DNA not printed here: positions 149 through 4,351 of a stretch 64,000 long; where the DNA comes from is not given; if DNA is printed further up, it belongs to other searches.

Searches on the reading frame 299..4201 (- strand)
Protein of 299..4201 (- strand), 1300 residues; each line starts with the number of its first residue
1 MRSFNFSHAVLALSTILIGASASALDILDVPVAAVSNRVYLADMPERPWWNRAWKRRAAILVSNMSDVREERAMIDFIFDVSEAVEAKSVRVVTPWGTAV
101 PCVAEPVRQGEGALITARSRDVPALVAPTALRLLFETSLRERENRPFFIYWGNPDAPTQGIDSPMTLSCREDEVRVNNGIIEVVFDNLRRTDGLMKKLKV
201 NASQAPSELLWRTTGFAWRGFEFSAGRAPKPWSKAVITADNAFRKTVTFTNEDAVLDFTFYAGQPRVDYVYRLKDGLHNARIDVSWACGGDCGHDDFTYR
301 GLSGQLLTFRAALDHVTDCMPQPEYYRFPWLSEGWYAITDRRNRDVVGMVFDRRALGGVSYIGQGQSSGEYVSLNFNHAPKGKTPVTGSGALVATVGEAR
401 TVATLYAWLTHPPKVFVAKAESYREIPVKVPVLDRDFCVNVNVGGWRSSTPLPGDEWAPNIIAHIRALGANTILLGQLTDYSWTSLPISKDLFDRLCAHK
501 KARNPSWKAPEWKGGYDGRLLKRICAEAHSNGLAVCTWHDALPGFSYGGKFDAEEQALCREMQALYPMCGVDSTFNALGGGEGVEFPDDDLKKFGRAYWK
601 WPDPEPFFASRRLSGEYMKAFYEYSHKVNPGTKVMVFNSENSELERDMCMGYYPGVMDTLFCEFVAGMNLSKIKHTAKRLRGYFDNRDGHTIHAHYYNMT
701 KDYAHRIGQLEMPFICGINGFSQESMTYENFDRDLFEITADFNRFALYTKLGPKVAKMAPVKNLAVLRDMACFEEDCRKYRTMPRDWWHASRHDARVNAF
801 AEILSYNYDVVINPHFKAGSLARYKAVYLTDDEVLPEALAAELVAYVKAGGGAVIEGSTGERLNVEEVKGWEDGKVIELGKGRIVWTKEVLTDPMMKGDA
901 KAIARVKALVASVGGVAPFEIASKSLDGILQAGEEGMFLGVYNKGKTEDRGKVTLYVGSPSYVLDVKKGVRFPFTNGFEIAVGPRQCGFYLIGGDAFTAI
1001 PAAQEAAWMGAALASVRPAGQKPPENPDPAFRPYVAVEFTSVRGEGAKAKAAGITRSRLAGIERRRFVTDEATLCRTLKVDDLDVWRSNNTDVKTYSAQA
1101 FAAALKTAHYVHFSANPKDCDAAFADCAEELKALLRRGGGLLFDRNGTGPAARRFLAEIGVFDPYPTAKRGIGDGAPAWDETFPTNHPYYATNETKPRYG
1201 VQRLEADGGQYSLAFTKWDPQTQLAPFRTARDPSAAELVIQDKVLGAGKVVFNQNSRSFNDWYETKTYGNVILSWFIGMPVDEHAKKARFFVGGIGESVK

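Call 42: find_encoding_contigs(protein=window:299-4201:-, flank=10000, max_places=3)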
Protein window:299-4201:- (1300 aa): 3 contigs read that carry it; 3 places shown.
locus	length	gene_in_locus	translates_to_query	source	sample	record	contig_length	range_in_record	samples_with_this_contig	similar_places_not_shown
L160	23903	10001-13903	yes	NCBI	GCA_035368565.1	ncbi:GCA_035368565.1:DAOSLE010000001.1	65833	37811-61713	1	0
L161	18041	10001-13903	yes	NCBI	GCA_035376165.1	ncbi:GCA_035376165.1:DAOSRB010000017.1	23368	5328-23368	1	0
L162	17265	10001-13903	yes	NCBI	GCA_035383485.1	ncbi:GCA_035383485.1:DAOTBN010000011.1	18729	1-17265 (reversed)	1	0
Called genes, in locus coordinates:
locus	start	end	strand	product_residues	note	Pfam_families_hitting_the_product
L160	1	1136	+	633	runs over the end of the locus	PF20736:Glyco_hydro127M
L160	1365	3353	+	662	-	PF13229:Beta_helix (faint)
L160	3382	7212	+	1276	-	-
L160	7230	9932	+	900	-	-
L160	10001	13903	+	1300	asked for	-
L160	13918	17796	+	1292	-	-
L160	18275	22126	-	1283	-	-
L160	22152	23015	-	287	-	-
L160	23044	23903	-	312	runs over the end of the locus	PF00149:Metallophos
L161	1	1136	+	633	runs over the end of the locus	PF20736:Glyco_hydro127M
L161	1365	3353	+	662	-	PF13229:Beta_helix (faint)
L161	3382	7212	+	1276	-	-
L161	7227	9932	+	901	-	-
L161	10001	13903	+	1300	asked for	-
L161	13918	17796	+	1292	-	-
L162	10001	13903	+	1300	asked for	-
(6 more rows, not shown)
